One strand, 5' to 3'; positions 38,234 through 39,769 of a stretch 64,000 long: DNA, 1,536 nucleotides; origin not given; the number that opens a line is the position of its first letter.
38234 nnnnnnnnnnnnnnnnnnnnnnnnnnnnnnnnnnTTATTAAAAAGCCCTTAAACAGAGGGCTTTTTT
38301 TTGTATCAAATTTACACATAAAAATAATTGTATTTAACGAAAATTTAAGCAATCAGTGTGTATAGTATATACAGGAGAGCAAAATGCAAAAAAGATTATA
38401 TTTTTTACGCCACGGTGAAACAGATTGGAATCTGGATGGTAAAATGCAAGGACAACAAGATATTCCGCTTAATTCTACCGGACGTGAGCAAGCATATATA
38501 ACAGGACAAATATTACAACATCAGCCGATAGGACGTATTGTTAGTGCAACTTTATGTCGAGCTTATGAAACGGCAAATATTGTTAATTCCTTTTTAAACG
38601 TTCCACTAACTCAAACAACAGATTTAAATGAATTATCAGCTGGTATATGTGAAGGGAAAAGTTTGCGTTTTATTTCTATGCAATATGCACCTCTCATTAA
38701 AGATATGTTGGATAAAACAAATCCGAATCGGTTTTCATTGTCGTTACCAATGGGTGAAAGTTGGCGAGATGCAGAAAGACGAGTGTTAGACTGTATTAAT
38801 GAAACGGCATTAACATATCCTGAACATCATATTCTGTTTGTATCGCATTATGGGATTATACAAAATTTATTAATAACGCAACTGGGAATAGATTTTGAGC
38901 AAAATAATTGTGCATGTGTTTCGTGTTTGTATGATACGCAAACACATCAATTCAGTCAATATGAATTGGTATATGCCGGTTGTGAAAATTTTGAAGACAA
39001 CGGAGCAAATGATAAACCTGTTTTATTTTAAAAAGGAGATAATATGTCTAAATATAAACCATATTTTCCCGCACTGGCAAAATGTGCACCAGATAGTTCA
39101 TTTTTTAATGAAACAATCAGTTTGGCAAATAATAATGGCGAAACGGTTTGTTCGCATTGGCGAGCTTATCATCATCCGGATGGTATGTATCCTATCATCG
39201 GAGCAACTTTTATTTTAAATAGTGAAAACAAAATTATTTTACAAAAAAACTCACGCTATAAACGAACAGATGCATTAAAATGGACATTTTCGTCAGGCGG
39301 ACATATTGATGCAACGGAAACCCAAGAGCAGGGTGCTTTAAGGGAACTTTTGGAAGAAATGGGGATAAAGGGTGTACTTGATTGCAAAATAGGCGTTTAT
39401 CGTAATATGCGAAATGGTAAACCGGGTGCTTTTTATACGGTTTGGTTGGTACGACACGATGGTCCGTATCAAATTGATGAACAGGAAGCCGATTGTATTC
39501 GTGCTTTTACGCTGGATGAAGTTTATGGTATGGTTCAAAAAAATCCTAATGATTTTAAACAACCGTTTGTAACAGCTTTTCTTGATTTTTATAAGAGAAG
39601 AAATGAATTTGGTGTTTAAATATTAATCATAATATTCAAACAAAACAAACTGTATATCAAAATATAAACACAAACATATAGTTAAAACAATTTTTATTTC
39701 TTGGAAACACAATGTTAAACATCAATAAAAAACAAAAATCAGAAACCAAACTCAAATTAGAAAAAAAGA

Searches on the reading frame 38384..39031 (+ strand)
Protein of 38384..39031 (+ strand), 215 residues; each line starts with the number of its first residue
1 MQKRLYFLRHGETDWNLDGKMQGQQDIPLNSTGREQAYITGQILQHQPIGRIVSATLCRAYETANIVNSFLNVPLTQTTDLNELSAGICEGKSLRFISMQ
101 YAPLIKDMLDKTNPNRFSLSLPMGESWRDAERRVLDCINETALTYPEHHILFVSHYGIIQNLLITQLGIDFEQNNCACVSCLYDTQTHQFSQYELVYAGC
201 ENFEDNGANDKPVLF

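Call 40: search_protein_families(library=pfam, proteins=[window:38384-39031:+], max_evalue=0.0001)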
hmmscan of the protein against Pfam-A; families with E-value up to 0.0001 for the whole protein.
window:38384-39031:+ (215 aa): 1 family
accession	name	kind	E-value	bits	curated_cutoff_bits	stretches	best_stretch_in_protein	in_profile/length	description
PF00300.27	His_Phos_1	-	3.4e-41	141.5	21.7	1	5-177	1-175/194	Histidine phosphatase superfamily (branch 1)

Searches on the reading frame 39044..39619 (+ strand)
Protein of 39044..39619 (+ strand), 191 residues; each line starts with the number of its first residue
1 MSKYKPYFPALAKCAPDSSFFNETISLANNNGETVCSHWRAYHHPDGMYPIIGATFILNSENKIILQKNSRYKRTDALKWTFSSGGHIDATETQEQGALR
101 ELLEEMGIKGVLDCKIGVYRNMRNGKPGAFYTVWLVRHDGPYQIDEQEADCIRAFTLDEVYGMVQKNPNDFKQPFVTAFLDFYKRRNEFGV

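Call 40: search_protein_families(library=pfam, proteins=[window:39044-39619:+], max_evalue=0.0001)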
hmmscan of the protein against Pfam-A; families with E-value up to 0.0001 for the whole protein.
window:39044-39619:+ (191 aa): 1 family
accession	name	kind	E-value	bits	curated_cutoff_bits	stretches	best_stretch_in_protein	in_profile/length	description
PF00293.34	NUDIX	-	4.6e-12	46.5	21.1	1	55-166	8-121/134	NUDIX domain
